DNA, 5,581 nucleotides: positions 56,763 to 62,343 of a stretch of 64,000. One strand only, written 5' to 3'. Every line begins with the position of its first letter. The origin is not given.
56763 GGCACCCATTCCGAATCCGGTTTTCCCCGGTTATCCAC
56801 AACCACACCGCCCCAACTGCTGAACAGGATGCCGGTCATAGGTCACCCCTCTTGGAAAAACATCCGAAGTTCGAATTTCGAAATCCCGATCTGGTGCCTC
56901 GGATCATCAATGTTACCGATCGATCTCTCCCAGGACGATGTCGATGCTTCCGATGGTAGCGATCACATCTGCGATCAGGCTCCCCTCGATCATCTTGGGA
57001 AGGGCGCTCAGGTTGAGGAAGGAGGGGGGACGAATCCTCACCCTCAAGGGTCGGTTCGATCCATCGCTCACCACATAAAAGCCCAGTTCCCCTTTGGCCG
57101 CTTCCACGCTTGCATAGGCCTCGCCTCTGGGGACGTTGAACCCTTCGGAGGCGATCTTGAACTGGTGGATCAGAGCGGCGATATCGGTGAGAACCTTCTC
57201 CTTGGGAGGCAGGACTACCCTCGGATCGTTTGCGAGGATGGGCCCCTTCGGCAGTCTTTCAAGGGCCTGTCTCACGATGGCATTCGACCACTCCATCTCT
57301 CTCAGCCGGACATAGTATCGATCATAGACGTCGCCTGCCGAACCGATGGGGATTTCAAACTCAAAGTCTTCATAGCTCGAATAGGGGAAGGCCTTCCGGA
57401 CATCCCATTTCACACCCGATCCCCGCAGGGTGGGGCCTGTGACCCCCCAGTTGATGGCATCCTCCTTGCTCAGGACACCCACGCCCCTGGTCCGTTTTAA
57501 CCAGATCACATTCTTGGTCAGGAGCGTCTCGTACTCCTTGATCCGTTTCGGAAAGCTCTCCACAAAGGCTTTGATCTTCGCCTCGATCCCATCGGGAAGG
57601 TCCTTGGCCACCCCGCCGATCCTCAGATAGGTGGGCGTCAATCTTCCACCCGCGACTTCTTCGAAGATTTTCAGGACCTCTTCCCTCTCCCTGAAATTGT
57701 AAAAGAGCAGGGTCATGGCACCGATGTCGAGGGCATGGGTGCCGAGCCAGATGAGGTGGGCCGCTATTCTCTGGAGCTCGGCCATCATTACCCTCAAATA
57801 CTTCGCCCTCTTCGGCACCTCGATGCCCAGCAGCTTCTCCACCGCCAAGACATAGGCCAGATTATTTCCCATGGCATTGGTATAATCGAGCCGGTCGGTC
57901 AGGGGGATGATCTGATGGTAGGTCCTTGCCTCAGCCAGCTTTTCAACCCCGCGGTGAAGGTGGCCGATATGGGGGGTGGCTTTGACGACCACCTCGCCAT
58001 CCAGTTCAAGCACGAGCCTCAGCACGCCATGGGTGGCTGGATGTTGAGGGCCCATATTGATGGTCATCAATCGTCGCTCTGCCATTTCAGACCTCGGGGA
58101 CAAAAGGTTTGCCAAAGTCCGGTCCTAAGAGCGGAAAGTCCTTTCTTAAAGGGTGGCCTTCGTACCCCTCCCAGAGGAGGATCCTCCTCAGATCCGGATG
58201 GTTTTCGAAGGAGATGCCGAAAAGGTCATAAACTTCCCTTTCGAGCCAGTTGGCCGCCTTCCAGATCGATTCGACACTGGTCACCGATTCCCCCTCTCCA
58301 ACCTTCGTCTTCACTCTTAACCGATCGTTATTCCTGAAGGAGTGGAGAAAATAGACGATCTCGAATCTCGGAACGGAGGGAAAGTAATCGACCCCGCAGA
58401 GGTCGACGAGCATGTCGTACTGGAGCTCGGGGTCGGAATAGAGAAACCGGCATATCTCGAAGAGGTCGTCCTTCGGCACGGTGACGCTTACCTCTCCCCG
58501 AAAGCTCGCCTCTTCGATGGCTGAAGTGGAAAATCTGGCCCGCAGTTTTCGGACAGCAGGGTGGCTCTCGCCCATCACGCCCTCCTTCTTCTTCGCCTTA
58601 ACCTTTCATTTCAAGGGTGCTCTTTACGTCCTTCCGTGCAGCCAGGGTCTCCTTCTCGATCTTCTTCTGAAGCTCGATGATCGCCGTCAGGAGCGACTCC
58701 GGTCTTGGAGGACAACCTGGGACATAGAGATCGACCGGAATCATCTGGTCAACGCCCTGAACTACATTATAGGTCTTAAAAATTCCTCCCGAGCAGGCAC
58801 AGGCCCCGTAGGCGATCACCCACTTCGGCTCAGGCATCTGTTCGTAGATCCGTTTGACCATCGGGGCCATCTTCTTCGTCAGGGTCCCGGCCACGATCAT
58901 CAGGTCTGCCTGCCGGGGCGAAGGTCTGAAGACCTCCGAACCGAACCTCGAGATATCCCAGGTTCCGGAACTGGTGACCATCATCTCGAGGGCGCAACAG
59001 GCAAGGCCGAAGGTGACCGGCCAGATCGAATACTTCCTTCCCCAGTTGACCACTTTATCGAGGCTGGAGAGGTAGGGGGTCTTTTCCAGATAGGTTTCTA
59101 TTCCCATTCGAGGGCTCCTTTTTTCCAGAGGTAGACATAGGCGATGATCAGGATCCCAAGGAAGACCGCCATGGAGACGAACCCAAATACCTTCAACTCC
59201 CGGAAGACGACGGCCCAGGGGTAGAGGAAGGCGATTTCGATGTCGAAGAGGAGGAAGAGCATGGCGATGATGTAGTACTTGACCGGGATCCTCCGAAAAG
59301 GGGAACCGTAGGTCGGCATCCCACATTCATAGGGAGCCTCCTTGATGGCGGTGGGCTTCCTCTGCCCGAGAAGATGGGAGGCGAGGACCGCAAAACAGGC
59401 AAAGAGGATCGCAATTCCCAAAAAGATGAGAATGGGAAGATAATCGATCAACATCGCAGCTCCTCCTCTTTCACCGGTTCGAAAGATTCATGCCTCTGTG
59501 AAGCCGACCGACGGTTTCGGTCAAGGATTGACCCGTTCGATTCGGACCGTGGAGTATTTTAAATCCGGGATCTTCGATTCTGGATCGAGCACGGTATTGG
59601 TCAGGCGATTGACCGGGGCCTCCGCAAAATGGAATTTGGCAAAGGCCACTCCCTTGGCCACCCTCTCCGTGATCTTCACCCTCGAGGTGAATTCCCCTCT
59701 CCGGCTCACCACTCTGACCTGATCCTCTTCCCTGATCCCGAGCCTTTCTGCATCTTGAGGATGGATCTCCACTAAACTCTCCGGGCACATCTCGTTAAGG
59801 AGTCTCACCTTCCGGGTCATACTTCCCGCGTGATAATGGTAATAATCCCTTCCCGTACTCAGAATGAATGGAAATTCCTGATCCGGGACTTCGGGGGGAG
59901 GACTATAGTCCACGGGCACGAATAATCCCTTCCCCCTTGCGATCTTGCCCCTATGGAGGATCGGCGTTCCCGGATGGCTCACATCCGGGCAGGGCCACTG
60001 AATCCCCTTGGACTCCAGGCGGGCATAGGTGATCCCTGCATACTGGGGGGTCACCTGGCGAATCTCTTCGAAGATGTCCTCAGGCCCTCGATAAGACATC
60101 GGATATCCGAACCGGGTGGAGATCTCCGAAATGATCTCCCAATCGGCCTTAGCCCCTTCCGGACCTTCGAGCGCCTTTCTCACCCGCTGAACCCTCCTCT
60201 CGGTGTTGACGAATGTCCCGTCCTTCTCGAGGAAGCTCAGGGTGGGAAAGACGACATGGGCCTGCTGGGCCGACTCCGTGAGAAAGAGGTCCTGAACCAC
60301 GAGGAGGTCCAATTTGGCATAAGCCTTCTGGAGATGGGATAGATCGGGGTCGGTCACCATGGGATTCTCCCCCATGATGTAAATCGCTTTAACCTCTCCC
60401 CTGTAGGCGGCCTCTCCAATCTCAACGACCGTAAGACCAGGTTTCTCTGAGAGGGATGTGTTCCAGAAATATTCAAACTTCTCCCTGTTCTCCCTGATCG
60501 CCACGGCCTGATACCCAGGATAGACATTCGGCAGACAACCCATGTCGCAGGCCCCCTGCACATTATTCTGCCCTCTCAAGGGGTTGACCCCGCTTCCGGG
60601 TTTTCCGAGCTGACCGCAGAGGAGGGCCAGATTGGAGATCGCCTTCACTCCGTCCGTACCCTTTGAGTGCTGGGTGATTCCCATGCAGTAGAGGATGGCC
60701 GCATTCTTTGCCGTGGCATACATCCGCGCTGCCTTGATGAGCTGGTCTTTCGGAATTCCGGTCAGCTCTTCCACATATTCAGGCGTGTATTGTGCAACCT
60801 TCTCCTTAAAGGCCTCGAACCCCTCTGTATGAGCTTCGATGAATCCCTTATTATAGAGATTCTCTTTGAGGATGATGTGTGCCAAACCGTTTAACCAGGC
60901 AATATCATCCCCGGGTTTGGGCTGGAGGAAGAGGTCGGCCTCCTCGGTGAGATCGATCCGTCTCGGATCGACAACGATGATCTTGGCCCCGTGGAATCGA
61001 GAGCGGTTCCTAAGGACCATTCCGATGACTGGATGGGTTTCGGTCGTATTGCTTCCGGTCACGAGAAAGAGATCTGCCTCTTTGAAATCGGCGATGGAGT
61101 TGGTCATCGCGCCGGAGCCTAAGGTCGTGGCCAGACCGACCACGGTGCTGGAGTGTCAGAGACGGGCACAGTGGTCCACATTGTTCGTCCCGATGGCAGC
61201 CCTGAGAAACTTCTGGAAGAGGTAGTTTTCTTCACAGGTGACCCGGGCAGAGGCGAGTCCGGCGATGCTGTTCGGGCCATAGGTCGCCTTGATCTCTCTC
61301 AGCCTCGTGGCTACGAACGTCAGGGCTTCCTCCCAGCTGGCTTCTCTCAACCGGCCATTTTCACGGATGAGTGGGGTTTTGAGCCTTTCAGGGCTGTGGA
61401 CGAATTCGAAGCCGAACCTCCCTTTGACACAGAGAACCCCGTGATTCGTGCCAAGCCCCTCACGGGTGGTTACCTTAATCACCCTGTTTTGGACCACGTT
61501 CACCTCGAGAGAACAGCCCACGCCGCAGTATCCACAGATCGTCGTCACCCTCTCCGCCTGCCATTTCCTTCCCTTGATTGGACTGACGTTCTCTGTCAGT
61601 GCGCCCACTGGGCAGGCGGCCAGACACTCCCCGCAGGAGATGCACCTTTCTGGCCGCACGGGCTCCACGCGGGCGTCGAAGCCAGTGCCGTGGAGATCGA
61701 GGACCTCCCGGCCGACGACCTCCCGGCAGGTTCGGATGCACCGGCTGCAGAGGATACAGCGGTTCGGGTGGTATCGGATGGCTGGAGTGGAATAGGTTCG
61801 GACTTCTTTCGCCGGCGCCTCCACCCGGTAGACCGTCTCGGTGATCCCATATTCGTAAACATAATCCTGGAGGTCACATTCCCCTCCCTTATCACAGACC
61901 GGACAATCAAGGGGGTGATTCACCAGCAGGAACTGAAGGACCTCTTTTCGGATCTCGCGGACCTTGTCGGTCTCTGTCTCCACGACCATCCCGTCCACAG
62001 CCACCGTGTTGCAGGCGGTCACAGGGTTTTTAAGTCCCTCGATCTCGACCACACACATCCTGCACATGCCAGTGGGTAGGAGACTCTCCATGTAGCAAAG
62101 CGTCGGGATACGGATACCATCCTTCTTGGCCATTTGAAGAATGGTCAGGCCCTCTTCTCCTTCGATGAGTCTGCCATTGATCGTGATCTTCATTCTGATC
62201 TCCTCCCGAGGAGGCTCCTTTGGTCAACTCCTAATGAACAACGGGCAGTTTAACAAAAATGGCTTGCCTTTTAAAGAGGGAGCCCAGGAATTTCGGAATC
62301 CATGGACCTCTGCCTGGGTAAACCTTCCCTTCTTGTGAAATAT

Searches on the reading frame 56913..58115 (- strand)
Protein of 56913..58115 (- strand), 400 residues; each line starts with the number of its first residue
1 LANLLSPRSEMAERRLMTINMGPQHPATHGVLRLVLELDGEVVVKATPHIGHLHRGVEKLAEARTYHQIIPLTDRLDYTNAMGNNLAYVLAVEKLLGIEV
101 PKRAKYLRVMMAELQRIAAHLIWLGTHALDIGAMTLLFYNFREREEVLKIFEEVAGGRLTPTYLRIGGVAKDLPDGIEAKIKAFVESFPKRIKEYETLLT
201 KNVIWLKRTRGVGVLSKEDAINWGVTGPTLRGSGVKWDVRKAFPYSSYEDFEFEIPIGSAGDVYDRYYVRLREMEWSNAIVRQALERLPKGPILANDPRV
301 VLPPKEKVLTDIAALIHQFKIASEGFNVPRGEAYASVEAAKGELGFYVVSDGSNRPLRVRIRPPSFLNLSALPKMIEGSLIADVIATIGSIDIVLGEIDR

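Call 5: search_protein_families(library=pfam, proteins=[window:56913-58115:-], max_evalue=0.01)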
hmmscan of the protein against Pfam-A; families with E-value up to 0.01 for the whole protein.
window:56913-58115:- (400 aa): 2 families
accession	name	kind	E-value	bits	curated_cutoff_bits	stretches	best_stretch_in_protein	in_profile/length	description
PF00346.24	Complex1_49kDa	-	2.7e-120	400.9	24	1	130-400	1-271/271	Respiratory-chain NADH dehydrogenase, 49 Kd subunit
PF00374.24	NiFeSe_Hases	-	0.00026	20.5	25.8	1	55-130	1-77/508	Nickel-dependent hydrogenase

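Call 66: search_solved_structures(query=window:56913-58115:-, max_evalue=1e-30)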
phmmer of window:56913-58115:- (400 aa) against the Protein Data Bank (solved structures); distinct sequences matched with E-value up to 1e-30: 54.
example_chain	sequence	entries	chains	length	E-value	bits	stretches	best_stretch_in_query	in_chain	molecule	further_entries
8ba0_D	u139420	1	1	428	4.2e-132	444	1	15-400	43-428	Complex I-49kD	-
8b9z_D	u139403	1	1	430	4.3e-132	443.9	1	15-400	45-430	Complex I-49kD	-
8esw_S2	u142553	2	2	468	5.7e-132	443.5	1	15-400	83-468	Complex I-49kD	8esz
2fug_4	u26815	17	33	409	7.1e-132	443.2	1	13-400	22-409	NADH-quinone oxidoreductase chain 4 | NADH-QUINONE OXIDOREDUCTASE SUBUNIT 4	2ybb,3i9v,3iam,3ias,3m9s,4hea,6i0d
7q5y_B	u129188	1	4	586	5.1e-131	440.4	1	10-400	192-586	NADH-quinone oxidoreductase subunit C/D 2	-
6g2j_D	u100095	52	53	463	3.6e-130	437.6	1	16-400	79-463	NADH dehydrogenase [ubiquinone] iron-sulfur protein 2, mitochondrial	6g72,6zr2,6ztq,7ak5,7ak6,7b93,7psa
5lnk_4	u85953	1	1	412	1.9e-129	435.2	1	17-400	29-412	Mitochondrial complex I, 49 kDa subunit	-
6q9b_S2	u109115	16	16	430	2.2e-129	435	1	17-400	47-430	NADH:ubiquinone oxidoreductase core subunit S2,NADH:ubiquinone oxidoreductase core subunit | NDUFS2 | NDUFB11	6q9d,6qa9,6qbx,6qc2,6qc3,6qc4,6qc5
6zk9_4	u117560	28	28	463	2.8e-129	434.7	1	17-400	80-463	Mitochondrial complex I, 49 kDa subunit | Mitochondrial complex I, ND4L subunit | Complex I-49kD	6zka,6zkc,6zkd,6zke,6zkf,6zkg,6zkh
7v2c_Q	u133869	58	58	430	3e-129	434.6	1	17-400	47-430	NADH dehydrogenase [ubiquinone] iron-sulfur protein 2, mitochondrial | Complex I-49kD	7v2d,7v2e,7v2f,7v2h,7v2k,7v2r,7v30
7dgq_B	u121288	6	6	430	3e-129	434.6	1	17-400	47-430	NADH dehydrogenase [ubiquinone] iron-sulfur protein 2, mitochondrial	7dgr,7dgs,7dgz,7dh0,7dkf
7vb7_Q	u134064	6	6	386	3.5e-129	434.3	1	17-400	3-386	NADH dehydrogenase [ubiquinone] iron-sulfur protein 2, mitochondrial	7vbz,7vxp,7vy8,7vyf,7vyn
5gpn_Z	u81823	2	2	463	3.9e-129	434.2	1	17-400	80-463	NADH dehydrogenase [ubiquinone] iron-sulfur protein 2 | NADH dehydrogenase [ubiquinone] iron-sulfur protein 2, mitochondrial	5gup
8ud1_1D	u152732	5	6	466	3.9e-129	434.2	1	17-400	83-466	NADH dehydrogenase [ubiquinone] iron-sulfur protein 2, mitochondrial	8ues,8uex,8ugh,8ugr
9buh_C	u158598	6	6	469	4e-129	434.1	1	17-400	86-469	NADH dehydrogenase [ubiquinone] iron-sulfur protein 2, mitochondrial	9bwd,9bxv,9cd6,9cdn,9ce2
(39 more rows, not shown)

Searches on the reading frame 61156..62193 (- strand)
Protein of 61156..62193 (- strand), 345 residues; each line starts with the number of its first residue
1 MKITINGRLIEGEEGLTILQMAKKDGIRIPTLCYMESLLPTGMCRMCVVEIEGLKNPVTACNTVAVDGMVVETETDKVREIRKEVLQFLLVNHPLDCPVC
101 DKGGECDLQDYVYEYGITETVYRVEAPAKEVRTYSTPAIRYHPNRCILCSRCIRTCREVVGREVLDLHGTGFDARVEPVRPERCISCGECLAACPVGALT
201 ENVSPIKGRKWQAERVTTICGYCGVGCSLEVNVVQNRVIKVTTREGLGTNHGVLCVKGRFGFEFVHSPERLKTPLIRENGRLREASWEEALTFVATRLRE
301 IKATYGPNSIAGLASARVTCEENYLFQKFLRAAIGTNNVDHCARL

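Call 5: search_protein_families(library=pfam, proteins=[window:61156-62193:-], max_evalue=0.01)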
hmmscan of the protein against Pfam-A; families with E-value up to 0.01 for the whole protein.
window:61156-62193:- (345 aa): 14 families
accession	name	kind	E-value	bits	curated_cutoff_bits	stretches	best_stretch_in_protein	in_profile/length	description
PF10588.14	NADH-G_4Fe-4S_3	-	3.5e-20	71.7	27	1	82-119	1-38/40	NADH-ubiquinone oxidoreductase-G iron-sulfur binding region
PF13510.11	Fer2_4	-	3e-18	66.1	22.8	1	2-75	5-81/82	2Fe-2S iron-sulfur cluster binding domain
PF00384.28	Molybdopterin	-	3.6e-17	62.9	24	1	270-345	1-81/353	Molybdopterin oxidoreductase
PF04879.21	Molybdop_Fe4S4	-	1.7e-14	53.9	22.7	1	215-267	3-55/55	Molybdopterin oxidoreductase Fe4S4 domain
PF12838.12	Fer4_7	-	8e-09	36.3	27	2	145-198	1-52/52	4Fe-4S dicluster domain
PF00037.32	Fer4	-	3e-07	30.4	21.1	1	179-200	3-24/24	4Fe-4S binding domain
PF22117.2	Fer4_Nqo3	-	4.5e-07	30.4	27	1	137-200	2-67/67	NADH-quinone oxidoreductase subunit 3, ferredoxin-like domain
PF14697.11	Fer4_21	-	1.1e-06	29.1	35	1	143-198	5-56/59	4Fe-4S dicluster domain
PF13187.11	Fer4_9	-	4.3e-06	27.1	27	1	145-198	1-51/52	4Fe-4S dicluster domain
PF12837.12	Fer4_6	-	5.1e-06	26.6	25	1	180-199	5-24/24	4Fe-4S binding domain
PF13237.11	Fer4_10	-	2.3e-05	24.7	25.5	1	181-227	6-48/53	4Fe-4S dicluster domain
PF12800.12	Fer4_4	-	0.00032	21.2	24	1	181-197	1-17/17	4Fe-4S binding domain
PF12797.12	Fer4_2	-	0.0026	18.1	24.5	1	181-196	7-22/22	4Fe-4S binding domain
PF13183.11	Fer4_8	-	0.0077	17.2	27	0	182-212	3-35/68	4Fe-4S dicluster domain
